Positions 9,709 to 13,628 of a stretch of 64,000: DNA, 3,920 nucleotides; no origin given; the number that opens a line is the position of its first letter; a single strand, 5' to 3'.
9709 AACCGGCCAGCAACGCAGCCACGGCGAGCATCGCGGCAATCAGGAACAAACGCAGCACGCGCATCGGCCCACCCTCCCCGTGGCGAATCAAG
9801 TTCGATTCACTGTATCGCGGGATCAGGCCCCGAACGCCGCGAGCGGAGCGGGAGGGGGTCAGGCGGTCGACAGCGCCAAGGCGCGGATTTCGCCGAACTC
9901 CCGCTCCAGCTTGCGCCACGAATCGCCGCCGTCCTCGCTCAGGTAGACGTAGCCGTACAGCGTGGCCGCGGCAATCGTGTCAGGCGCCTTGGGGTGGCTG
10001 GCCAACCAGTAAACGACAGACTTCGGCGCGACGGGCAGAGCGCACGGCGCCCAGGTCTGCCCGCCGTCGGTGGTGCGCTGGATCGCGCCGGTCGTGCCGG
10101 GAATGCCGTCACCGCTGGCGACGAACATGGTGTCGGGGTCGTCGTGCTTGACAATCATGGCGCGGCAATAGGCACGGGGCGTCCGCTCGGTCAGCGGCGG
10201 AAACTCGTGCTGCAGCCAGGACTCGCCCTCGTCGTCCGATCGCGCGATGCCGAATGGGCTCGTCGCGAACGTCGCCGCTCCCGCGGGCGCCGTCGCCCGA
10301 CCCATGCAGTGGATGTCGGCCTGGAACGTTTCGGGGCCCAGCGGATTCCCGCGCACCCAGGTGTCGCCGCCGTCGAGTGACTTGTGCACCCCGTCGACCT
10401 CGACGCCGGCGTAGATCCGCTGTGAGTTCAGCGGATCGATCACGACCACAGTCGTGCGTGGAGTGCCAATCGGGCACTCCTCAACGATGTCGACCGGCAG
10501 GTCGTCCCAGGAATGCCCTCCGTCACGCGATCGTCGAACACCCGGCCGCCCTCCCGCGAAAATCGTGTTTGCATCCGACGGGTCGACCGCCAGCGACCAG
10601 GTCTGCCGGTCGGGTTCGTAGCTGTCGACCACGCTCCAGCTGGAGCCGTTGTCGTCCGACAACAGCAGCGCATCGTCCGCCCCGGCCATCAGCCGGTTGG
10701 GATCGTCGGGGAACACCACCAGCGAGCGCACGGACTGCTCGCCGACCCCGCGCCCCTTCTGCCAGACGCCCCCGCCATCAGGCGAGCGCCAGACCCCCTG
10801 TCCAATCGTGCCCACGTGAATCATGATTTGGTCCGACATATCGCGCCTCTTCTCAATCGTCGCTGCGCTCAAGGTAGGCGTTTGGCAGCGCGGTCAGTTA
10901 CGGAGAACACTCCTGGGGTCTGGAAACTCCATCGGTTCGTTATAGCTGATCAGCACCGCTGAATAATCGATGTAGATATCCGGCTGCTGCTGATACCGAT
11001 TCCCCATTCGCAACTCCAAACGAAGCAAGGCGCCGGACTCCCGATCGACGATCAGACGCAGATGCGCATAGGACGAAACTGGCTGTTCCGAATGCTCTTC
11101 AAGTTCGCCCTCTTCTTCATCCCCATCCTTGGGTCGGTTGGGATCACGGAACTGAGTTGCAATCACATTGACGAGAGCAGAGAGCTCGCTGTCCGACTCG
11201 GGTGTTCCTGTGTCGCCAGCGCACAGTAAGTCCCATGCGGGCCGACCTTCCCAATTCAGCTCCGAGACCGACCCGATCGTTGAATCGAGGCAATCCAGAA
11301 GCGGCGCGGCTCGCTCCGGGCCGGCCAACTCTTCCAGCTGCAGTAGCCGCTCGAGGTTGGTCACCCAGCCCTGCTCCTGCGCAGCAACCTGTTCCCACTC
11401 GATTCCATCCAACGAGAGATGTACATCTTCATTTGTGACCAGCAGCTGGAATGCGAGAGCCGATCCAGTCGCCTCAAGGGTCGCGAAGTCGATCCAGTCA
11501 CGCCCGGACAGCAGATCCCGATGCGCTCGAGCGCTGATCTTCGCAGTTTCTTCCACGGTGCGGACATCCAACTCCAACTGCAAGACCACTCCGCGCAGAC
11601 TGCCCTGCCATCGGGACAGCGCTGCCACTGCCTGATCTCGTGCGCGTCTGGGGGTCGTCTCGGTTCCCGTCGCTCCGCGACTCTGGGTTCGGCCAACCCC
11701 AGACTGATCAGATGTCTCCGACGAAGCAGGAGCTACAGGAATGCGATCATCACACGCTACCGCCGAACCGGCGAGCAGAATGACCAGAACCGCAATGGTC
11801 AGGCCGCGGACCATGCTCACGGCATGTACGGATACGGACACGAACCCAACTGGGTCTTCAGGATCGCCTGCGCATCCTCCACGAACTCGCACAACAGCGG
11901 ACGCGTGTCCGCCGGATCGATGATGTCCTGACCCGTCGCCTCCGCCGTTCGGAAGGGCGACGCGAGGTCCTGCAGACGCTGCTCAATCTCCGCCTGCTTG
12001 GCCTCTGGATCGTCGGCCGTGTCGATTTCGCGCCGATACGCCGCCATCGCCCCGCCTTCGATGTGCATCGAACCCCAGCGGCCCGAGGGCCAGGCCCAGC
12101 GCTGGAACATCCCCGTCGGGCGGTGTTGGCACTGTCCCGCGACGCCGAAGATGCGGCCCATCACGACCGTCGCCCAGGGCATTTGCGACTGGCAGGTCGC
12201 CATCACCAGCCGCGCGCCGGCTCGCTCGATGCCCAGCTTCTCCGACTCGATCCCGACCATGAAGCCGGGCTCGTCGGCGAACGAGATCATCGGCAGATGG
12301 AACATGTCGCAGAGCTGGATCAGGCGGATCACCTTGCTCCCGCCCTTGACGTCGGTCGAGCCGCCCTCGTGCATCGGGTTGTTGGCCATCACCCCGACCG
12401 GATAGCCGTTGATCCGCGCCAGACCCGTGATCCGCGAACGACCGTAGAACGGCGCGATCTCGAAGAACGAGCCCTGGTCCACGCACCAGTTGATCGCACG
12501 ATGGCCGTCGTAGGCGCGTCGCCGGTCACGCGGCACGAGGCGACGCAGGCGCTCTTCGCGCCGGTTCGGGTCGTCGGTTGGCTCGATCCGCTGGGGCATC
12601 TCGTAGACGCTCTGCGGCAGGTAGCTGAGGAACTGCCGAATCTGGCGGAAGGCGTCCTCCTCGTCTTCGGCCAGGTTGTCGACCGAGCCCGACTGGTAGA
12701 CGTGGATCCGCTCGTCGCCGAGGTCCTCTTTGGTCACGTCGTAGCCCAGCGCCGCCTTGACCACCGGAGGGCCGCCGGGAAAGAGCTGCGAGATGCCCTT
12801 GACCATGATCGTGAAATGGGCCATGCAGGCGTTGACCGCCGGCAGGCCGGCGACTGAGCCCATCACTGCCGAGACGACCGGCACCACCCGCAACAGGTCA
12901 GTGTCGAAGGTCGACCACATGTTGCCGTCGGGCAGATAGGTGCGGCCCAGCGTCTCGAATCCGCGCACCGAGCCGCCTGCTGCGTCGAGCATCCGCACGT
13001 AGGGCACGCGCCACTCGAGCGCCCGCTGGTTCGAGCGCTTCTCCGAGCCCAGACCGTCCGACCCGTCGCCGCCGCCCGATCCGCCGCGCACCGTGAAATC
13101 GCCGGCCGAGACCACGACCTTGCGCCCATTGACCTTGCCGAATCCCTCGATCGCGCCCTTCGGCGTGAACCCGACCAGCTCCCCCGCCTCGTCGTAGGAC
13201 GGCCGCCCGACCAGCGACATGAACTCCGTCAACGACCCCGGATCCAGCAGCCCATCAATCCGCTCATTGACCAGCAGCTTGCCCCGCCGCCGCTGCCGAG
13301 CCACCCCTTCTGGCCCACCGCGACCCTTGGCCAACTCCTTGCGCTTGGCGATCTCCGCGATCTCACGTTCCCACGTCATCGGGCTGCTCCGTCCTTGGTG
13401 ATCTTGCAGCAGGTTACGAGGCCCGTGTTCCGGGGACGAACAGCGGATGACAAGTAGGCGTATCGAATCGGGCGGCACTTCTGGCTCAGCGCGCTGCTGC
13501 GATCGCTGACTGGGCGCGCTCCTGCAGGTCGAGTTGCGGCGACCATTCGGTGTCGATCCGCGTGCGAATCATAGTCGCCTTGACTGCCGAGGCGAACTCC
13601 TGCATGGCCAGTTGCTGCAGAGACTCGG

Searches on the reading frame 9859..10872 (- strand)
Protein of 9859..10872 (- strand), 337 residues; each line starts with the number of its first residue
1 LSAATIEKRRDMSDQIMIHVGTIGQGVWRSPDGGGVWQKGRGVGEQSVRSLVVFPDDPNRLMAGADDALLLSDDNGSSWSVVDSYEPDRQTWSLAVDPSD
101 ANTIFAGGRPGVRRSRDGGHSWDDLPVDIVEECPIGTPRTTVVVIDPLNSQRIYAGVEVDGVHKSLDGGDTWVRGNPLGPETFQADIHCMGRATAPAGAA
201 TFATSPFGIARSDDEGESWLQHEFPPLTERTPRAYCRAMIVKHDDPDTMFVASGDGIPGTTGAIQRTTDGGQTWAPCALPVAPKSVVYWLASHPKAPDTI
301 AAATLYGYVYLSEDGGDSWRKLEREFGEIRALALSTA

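Call 67: search_protein_families(library=pfam, proteins=[window:9859-10872:-], max_evalue=0.00001)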
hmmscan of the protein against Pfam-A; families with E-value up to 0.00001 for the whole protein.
window:9859-10872:- (337 aa): 3 families
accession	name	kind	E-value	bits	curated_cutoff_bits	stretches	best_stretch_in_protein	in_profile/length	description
PF15902.12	Sortilin-Vps10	-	3e-18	66.3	33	1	209-326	3-116/446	Sortilin, neurotensin receptor 3,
PF02012.26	BNR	-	4.6e-09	35.4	27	0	265-275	1-11/12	BNR/Asp-box repeat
PF14870.12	PSII_BNR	-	3.5e-07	30.2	27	0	52-172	23-137/303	Photosynthesis system II assembly factor YCF48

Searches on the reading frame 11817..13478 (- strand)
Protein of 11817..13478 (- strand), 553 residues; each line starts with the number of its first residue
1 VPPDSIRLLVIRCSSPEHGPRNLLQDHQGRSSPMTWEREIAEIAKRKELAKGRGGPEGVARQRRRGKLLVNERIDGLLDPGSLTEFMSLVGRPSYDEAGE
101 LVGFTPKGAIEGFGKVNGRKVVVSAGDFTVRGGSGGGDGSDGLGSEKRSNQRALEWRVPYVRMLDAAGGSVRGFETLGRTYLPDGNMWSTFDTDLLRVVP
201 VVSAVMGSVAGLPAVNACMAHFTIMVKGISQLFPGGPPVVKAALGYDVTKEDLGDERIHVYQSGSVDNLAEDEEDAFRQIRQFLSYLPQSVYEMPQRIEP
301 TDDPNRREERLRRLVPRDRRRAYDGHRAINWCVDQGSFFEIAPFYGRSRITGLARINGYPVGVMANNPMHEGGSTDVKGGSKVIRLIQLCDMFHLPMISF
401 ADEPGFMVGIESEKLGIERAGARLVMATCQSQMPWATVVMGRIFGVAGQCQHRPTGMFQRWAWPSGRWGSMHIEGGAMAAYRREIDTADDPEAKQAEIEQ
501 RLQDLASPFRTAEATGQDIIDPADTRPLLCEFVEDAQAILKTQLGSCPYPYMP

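Call 68: search_protein_families(library=pfam, proteins=[window:11817-13478:-], max_evalue=0.00001)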
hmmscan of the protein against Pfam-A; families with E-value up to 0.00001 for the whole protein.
window:11817-13478:- (553 aa): 2 families
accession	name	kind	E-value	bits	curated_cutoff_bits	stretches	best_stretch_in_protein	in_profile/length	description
PF01039.27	Carboxyl_trans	-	9.2e-88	295.4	22.3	1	62-531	2-473/493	Carboxyl transferase domain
PF03255.19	ACCA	-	8.5e-08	32.2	23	1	351-441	96-194/310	Acetyl co-enzyme A carboxylase carboxyltransferase-like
